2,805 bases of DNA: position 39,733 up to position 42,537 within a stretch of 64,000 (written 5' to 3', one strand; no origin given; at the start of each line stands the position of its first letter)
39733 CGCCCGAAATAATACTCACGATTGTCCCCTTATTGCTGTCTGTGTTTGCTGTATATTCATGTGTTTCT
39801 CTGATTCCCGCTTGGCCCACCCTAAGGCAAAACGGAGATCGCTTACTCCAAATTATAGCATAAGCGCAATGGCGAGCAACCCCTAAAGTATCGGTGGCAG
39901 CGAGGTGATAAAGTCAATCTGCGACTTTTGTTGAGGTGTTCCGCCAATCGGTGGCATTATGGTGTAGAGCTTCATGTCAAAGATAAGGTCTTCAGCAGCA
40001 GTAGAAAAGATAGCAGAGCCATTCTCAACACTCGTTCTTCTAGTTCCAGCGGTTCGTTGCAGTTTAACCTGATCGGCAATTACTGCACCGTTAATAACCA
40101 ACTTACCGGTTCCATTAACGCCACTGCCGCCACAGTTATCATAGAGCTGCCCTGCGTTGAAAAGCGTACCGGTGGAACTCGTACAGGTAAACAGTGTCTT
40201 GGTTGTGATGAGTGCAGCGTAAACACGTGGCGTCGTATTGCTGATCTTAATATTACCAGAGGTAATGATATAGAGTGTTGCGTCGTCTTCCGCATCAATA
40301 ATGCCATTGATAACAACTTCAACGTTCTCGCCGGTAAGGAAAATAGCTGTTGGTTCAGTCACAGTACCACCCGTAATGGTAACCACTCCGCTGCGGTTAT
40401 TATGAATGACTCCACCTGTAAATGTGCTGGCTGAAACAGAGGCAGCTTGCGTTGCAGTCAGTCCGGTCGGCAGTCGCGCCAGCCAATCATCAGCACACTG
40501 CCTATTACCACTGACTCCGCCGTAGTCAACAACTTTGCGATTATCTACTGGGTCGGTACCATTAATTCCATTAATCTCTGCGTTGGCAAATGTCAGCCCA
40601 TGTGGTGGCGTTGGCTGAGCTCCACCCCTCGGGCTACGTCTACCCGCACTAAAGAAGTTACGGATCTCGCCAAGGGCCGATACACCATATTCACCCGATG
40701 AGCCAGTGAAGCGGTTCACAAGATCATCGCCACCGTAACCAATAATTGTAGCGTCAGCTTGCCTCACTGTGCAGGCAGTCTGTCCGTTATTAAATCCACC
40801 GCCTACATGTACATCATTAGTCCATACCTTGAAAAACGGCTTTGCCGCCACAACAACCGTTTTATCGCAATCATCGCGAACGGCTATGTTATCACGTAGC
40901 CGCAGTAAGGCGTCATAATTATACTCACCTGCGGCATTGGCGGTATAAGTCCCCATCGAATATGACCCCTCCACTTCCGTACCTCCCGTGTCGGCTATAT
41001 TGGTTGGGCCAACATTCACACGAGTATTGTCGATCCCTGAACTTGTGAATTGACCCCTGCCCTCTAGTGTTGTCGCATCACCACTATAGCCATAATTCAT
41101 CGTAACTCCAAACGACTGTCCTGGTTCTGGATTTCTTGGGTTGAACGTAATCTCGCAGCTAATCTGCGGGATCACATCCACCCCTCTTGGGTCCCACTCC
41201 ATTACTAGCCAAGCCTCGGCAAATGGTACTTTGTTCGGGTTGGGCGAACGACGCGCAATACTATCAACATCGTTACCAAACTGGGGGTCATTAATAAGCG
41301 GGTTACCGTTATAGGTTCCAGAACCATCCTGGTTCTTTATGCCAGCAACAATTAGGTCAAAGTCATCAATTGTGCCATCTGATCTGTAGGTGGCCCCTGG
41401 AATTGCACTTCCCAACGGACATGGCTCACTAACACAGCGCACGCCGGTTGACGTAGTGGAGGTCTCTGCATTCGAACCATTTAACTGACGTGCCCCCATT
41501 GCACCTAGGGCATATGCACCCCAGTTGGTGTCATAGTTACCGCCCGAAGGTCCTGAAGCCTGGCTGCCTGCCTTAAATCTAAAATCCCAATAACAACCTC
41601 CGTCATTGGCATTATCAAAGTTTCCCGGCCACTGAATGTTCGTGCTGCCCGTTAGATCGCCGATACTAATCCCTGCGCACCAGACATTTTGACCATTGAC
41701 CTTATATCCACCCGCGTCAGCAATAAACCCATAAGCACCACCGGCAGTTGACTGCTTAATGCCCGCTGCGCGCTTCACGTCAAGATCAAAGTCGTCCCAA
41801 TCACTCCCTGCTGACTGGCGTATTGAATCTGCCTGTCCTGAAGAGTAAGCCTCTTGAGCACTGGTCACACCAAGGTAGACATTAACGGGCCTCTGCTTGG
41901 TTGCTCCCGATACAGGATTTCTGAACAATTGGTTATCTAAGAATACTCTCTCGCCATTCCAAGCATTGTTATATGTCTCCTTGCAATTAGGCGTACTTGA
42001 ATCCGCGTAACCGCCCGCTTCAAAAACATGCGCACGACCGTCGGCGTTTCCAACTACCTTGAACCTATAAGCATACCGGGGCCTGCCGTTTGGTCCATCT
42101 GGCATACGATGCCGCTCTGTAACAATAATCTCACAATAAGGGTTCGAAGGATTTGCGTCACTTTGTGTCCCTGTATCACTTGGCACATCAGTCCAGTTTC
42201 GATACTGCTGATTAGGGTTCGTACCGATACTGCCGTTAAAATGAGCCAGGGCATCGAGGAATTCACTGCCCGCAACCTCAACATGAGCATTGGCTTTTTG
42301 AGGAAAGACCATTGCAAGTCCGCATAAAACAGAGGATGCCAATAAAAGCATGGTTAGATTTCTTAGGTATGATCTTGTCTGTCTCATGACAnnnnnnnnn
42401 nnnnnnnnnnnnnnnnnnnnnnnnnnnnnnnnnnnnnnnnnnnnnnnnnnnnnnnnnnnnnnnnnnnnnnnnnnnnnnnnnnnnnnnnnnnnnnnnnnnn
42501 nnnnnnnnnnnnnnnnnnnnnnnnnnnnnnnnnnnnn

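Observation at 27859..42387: Complete secretin-less type IV pilus locus with an 834-aa secreted protein at the operon head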

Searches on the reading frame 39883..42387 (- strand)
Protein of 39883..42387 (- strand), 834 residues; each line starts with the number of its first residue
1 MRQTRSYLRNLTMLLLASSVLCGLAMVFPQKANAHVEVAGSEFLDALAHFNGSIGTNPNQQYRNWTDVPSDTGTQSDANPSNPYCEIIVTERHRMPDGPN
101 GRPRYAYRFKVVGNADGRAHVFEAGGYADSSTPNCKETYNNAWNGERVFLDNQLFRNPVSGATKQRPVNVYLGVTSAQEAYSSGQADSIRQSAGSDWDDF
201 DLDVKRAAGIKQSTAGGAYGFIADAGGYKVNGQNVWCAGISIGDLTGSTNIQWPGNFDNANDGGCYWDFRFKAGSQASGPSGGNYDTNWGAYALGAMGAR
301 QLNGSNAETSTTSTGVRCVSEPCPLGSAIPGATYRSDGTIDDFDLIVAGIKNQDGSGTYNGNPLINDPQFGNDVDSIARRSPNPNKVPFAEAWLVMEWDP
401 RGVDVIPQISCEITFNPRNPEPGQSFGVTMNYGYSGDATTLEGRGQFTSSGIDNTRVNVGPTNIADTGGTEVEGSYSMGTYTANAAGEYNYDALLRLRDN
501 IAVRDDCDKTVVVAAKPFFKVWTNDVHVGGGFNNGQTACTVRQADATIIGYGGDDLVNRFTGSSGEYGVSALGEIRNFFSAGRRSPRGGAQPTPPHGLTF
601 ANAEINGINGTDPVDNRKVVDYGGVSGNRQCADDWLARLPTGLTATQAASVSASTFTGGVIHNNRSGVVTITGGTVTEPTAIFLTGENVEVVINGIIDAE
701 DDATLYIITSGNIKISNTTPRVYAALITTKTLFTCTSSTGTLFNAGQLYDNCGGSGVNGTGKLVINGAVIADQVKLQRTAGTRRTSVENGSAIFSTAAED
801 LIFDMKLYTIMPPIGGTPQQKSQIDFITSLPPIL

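Call 4: search_protein_families(library=pfam, proteins=[window:39883-42387:-], max_evalue=0.1)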
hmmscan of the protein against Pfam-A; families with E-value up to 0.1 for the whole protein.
window:39883-42387:- (834 aa): 0 families

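Call 7: find_homologous_proteins(query=window:39883-42387:-)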
Query window:39883-42387:- (834 aa): 8 proteins with E <= 0.001 among 8000 candidates.
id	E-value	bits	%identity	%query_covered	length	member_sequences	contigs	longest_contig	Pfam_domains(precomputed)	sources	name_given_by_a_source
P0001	0.0e+0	1860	100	97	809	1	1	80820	-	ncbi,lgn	-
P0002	0.0e+0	1072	83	68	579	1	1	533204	-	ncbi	-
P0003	1.4e-252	859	51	100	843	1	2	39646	-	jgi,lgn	jgi:hypothetical protein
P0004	4.1e-212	725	48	97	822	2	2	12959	-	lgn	-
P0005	1.7e-204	700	48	97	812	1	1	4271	-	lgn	-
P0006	1.6e-185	637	45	96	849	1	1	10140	-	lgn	-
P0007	4.5e-132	460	40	48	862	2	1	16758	-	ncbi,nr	ncbi:hypothetical protein KA047_01115, partial [Candidatus Saccharibacteria bacterium]|nr:hypothetic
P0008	3.7e-128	447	38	99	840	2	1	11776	-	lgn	-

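Call 8: find_encoding_contigs(protein=P0003, flank=10000, max_places=2)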
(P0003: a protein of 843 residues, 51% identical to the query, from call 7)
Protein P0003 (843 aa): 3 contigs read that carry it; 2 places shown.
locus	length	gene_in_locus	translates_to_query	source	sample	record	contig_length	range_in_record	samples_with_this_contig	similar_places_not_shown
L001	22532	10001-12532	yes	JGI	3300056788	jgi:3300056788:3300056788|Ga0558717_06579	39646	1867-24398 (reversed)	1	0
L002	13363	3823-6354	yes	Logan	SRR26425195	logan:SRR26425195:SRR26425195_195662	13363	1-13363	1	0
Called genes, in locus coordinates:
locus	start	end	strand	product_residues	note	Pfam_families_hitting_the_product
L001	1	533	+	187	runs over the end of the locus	PF08207:EFP_N, PF01132:EFP, PF09285:Elong-fact-P_C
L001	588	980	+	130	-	PF05635:23S_rRNA_IVP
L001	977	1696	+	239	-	PF01479:S4, PF01728:FtsJ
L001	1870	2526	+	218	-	PF00156:Pribosyltran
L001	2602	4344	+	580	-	PF12229:PG_binding_4 (faint), PF13354:Beta-lactamase2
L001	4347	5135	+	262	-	-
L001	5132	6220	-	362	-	PF01926:MMR_HSR1, PF02421:FeoB_N, PF06071:YchF-GTPase_C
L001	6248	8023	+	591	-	PF00664:ABC_membrane, PF02463:SMC_N (weak), PF00005:ABC_tran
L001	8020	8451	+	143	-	PF08818:DUF1801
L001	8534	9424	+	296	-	PF00932:LTD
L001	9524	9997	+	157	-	-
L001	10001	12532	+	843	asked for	-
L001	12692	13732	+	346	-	PF25216:Volactin (faint), PF11104:PilM_2, PF14450:FtsA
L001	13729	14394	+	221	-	-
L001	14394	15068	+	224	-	PF04350:PilO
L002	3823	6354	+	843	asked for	-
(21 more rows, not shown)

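Call 9: find_encoding_contigs(protein=P0008, flank=10000, max_places=2)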
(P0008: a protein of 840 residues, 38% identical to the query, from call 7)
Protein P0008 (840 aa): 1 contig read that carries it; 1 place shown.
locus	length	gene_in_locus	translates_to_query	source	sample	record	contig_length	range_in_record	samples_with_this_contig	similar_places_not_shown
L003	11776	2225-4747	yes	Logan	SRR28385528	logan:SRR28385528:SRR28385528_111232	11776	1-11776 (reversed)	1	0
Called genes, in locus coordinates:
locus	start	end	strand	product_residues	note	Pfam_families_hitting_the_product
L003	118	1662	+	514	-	-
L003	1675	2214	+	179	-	-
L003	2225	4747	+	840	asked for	-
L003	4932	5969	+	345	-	PF25216:Volactin (faint), PF11104:PilM_2, PF14450:FtsA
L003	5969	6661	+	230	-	-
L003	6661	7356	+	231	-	-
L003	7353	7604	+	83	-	-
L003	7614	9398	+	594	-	PF05157:MshEN, PF00437:T2SSE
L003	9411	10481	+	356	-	PF00437:T2SSE, PF13191:AAA_16 (weak)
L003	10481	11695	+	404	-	PF28597:T2SSF_N, PF00482:T2SSF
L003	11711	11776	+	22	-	?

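Call 10: find_encoding_contigs(protein=P0007, flank=10000, max_places=2)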
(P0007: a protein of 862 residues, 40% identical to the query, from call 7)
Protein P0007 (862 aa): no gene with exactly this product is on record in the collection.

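Call 23: find_related_loci(query=A1, collection=genome_contigs, flank=10000)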
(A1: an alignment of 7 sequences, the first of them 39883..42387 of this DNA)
Query A1 (834 aa) in genome_contigs; peptide patterns used: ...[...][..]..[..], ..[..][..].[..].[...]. (x = any residue, [..] = any of these).
84 stretches matched a pattern; 2 encode a relative of the query (tblastn E <= 1e-3); 2 distinct loci.
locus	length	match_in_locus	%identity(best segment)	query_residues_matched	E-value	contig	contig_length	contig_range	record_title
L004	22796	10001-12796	41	1-834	2e-81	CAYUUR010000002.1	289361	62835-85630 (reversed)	MAG TPA_asm: uncultured Candidatus Saccharibacteria bacterium isolate SRP342105_co1_352 genome assembly, contig: NODE_30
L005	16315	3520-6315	42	1-834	5e-81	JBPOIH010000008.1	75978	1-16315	MAG: Patescibacteria group bacterium isolate MAG_90 c_000000450451, whole genome shotgun sequence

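Call 26: search_protein_representatives(alignment_id=A1)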
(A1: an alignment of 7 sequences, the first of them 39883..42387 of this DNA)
Query: 7 sequences, 827 profile positions. Proteins with E-value up to 0.001 (for the whole library): 2904; up to 1e-10: 1926; up to 1e-30: 357. The best 150 are listed.
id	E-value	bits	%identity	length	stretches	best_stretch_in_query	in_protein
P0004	0.0e+00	1261.8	-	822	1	26-827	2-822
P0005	0.0e+00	1242.8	-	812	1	20-827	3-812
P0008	0.0e+00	1097.2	-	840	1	1-827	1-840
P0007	0.0e+00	1037.4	-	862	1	2-760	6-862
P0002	3.2e-254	862.7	-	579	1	27-575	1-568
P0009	5.5e-156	537.7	-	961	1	5-827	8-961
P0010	3.5e-139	482.2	-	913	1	13-827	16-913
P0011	5.1e-134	465.1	-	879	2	388-827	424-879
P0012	2.6e-128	446.2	-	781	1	393-827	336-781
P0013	1.5e-71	258.5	-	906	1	381-827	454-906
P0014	2.1e-65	238.1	-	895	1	393-827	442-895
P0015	2.7e-63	231.1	-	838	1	398-827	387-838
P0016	2.7e-63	231.1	-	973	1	458-827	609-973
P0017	5.0e-62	227.0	-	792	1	444-827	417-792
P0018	2.3e-61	224.8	-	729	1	387-827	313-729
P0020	4.0e-60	220.6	-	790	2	393-827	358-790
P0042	1.6e-50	188.9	-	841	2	651-827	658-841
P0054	2.1e-46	175.2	-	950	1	389-826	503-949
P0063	3.5e-44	167.9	-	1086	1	486-827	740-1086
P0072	1.5e-42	162.5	-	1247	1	400-826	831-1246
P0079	8.7e-42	160.0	-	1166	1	392-826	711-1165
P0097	2.1e-39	152.1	-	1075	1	486-827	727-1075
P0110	6.3e-39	150.5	-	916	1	371-827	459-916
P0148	1.1e-36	143.1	-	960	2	387-826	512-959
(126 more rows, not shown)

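Call 29: predict_structure(alignment_id=A1)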
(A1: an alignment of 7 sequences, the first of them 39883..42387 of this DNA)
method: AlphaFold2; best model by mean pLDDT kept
length: 834 residues; sequences in the alignment: 7
mean_pLDDT: 49.7   pTM: 0.36
mean pLDDT of the five models: 49.7, 44.0, 43.7, 39.9, 37.6
residues with pLDDT >= 90: 26; 70-90: 197; 50-70: 169; < 50: 442
segments of 3 or more residues with pLDDT < 50: 1-9, 24-83, 115-127, 191-226, 236-238, 240-324, 349-385, 515-654, 755-760, 771-773, 781-796, 803-834
pLDDT, mean of each block of 10 residues (from residue 1): 41 60 43 23 31 32 29 29 58 81 84 46 39 58 80 81 82 70 63 31 31 27 50 54 32 30 28 25 24 28 36 34 53 79 71 29 24 27 45 83 65 81 83 83 88 83 68 87 82 86 82 45 25 23 21 25 22 23 25 23 24 24 22 29 31 51 63 71 61 82 64 81 68 77 63 49 59 53 37 44 42 28 23 21
secondary structure, 60 per line:
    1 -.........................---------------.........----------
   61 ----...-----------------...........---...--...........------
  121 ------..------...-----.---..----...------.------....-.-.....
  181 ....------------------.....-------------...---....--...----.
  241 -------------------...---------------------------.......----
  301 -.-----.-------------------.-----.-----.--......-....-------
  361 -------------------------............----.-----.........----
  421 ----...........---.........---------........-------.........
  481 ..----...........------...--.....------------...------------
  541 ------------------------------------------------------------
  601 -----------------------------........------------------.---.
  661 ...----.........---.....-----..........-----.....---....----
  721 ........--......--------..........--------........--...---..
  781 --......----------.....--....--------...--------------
elements in order (helices of 4 or more, strands of 3 or more residues): H2-26 H42-50 E85-95 E104-114 E135-137 E169-172 H176-184 H203-207 E221-223 E227-230 E233-235 H290-296 E343-348 E350-353 E386-397 E408-416 E425-435 E439-447 E457-464 E472-482 E487-497 E504-506 E509-513 E526-528 H630-637 E660-663 E668-676 E680-684 E690-699 E705-709 E713-716 E721-728 E731-736 H745-752 E763-770 E773-775 H783-788 E799-803 H806-809

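Call 35: find_encoding_contigs(protein=P0009, flank=8000, max_places=1)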
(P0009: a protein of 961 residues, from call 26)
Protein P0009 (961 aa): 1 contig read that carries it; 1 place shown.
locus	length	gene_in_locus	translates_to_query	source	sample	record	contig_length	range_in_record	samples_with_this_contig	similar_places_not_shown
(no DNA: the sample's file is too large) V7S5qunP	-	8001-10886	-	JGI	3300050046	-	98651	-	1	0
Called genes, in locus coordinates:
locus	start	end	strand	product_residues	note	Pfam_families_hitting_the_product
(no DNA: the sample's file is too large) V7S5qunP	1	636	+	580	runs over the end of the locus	PF12229:PG_binding_4 (weak), PF13354:Beta-lactamase2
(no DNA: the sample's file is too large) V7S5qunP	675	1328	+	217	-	PF00156:Pribosyltran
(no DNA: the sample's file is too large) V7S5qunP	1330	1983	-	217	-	PF00027:cNMP_binding, PF13545:HTH_Crp_2, PF25213:HVO_A0261_N (faint), PF00325:Crp (weak)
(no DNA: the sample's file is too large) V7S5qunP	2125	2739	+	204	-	PF14470:bPH_3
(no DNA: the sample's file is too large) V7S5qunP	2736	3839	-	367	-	PF02421:FeoB_N, PF01926:MMR_HSR1, PF06071:YchF-GTPase_C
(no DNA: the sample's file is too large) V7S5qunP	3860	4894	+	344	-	-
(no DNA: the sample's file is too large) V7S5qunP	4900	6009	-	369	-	PF00331:Glyco_hydro_10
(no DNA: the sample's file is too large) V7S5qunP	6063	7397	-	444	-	PF00512:HisKA (weak), PF02518:HATPase_c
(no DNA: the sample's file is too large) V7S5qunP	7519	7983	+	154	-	-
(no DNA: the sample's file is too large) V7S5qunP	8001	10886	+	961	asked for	-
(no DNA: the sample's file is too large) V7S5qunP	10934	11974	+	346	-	PF25216:Volactin (weak), PF11104:PilM_2, PF14450:FtsA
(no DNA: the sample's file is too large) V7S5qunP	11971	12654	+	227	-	-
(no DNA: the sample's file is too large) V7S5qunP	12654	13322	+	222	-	-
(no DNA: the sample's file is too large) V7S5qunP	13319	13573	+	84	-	-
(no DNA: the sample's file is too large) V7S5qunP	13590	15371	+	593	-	PF05157:MshEN, PF00437:T2SSE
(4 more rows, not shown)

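Call 48: search_protein_families(library=ncbifam, proteins=[window:39883-42387:-], max_evalue=0.01)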
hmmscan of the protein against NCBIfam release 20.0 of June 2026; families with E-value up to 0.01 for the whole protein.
window:39883-42387:- (834 aa): 0 families

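Call 55: list_cluster_members(proteins=[P0013, P0020, P0042, P0054, P0063, P0072, P0079, P0097, P0110, P0148])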
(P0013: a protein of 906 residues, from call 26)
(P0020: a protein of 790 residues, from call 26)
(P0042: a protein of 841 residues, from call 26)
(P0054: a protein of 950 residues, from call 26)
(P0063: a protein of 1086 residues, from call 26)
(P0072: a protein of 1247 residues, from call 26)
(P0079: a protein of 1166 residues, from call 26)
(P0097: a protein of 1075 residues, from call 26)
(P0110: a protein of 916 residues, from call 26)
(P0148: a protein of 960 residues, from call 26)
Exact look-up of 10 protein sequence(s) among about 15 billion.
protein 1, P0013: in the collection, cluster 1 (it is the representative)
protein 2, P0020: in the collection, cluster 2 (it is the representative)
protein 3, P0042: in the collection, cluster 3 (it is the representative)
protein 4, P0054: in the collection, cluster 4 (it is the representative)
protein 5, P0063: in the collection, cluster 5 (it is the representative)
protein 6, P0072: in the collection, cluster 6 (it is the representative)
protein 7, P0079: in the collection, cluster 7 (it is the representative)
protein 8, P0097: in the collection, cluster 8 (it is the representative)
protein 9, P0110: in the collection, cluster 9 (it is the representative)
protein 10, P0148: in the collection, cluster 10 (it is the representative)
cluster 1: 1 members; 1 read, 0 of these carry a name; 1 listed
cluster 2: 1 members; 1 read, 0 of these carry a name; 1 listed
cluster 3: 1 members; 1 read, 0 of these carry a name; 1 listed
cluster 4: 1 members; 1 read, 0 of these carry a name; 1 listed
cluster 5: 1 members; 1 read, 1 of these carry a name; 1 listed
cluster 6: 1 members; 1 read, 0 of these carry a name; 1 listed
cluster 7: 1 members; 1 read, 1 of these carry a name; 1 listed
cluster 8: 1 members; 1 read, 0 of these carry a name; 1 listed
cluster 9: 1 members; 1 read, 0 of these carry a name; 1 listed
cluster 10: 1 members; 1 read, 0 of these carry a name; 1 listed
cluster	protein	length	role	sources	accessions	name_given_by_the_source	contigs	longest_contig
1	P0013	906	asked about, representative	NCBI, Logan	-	-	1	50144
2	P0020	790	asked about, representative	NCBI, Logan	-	-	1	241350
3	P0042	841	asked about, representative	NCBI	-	-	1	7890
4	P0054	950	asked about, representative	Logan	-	-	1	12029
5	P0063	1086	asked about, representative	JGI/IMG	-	hypothetical protein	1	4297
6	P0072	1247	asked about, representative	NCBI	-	-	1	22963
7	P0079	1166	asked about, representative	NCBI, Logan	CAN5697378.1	hypothetical protein BH23PAT2_BH23PAT2_03090 [soil metagenome]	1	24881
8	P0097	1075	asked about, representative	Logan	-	-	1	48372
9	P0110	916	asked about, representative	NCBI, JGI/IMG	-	-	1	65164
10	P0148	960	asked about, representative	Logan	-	-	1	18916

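Call 57: find_encoding_contigs(protein=P0097, flank=8000, max_places=1)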
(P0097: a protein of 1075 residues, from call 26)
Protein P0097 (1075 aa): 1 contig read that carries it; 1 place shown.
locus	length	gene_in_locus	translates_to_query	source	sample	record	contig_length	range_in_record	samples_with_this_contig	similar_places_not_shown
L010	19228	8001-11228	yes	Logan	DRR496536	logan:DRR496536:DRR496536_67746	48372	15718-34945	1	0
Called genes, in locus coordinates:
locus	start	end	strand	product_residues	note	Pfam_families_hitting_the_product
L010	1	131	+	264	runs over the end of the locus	-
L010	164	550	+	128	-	PF01250:Ribosomal_S6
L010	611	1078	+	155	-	PF00436:SSB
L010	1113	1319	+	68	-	PF01084:Ribosomal_S18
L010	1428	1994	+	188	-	PF08207:EFP_N, PF01132:EFP, PF09285:Elong-fact-P_C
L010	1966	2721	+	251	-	PF01479:S4, PF01728:FtsJ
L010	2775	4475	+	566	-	PF12229:PG_binding_4, PF13354:Beta-lactamase2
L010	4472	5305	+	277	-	PF13354:Beta-lactamase2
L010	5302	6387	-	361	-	PF01926:MMR_HSR1, PF02421:FeoB_N, PF06071:YchF-GTPase_C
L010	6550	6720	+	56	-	-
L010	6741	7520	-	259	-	PF06966:DUF1295, PF02544:Steroid_dh, PF04191:PEMT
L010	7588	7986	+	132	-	-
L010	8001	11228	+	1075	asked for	-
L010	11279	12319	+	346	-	PF25216:Volactin (faint), PF11104:PilM_2, PF14450:FtsA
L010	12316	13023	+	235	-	-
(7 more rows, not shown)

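Call 58: find_encoding_contigs(protein=P0072, flank=8000, max_places=1)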
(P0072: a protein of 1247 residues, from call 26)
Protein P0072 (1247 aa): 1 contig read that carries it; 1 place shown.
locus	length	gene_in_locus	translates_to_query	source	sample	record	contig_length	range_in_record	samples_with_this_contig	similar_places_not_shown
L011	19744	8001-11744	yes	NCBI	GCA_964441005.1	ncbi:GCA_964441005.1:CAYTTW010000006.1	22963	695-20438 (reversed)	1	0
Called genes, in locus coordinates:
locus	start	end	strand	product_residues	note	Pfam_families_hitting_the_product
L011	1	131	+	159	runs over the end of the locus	-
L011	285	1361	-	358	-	PF01926:MMR_HSR1, PF02421:FeoB_N, PF06071:YchF-GTPase_C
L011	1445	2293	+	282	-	-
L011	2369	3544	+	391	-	-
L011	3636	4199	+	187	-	-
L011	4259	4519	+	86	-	-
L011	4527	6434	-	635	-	-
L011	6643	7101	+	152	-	PF07719:TPR_2 (faint), PF00515:TPR_1 (faint)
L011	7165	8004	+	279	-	-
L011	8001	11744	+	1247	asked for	-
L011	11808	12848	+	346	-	PF25216:Volactin (faint), PF11104:PilM_2, PF14450:FtsA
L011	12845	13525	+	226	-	-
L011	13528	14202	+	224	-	-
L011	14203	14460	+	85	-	-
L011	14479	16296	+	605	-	PF05157:MshEN, PF00437:T2SSE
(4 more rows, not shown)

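Call 65: search_protein_families(library=pfam, alignment_id=A4, max_evalue=0.001)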
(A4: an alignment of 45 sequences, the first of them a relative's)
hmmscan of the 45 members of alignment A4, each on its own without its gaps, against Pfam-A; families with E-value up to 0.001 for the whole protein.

A. member 1, P0009 (961 aa): 0 families

B. families by the number of members that match (of 45 scanned): 4 families
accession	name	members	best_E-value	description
PF13624.11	SurA_N_3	2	0.00014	SurA-like N-terminal domain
PF24135.1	DUF7402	1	2.9e-31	Domain of unknown function (DUF7402)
PF00754.31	F5_F8_type_C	1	7.9e-05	F5/8 type C domain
PF17210.9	SdrD_B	1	0.00079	SdrD B-like domain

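Call 93: search_protein_families(library=pfam, alignment_id=A5, max_evalue=0.001)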
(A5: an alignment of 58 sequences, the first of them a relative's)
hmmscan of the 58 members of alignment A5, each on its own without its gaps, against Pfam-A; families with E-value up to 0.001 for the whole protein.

A. member 1, P0012 (781 aa): 0 families

B. families by the number of members that match (of 58 scanned): 1 family
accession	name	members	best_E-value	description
PF16158.11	N_BRCA1_IG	3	1.9e-06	Ig-like domain from next to BRCA1 gene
